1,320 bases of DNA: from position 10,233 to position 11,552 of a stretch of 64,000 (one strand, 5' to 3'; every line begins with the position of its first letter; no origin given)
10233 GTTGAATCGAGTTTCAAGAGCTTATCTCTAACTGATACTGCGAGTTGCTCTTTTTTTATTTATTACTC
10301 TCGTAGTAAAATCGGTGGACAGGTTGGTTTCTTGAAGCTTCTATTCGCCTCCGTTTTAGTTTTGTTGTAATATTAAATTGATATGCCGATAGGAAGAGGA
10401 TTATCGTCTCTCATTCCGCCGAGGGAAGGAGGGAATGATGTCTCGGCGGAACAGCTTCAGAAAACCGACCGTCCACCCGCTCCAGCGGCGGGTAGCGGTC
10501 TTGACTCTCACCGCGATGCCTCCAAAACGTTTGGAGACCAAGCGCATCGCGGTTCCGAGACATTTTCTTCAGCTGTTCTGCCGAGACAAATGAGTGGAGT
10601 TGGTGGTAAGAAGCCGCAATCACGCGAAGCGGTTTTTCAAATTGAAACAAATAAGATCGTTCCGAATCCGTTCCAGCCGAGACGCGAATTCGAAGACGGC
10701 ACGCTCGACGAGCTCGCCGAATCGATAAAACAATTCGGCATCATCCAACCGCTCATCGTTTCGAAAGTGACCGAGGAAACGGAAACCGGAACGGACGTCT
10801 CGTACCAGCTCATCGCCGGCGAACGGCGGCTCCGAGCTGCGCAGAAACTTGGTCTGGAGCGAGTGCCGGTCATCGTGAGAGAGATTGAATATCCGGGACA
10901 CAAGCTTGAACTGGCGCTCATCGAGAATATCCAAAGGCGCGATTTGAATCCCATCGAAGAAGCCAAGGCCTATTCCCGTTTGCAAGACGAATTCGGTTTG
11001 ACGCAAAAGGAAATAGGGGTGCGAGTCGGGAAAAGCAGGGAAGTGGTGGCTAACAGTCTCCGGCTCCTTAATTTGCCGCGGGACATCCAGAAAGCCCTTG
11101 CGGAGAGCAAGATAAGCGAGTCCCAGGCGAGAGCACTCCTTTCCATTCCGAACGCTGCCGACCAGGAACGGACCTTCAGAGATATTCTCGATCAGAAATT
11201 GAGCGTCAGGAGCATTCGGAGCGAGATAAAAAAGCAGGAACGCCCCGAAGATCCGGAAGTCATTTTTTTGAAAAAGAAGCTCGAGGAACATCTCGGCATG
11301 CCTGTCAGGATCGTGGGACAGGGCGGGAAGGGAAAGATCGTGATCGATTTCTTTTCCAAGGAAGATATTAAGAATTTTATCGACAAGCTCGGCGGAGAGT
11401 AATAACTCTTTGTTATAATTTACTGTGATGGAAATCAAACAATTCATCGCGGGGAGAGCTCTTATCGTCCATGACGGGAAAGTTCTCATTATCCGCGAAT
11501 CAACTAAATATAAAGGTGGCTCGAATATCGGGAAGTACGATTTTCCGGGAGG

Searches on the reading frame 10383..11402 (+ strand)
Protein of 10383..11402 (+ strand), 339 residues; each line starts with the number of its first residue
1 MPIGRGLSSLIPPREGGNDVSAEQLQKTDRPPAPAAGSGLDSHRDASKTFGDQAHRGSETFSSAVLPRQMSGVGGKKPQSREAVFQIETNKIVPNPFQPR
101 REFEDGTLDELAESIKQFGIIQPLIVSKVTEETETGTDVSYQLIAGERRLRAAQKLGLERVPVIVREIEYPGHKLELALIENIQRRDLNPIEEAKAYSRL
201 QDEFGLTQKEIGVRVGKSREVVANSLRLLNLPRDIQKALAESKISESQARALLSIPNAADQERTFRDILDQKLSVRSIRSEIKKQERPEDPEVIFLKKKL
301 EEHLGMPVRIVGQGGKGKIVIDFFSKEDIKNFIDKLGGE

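Call 58: find_encoding_contigs(protein=window:10383-11402:+, flank=10000, max_places=1)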
Protein window:10383-11402:+ (339 aa): 2 contigs read that carry it; 1 place shown.
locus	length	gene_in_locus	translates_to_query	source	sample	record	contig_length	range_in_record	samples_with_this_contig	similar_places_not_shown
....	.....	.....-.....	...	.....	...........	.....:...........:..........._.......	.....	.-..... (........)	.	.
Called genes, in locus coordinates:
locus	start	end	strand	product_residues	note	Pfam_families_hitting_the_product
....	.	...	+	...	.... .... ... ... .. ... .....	?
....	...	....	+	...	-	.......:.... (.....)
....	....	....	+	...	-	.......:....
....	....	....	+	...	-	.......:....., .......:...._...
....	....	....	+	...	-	-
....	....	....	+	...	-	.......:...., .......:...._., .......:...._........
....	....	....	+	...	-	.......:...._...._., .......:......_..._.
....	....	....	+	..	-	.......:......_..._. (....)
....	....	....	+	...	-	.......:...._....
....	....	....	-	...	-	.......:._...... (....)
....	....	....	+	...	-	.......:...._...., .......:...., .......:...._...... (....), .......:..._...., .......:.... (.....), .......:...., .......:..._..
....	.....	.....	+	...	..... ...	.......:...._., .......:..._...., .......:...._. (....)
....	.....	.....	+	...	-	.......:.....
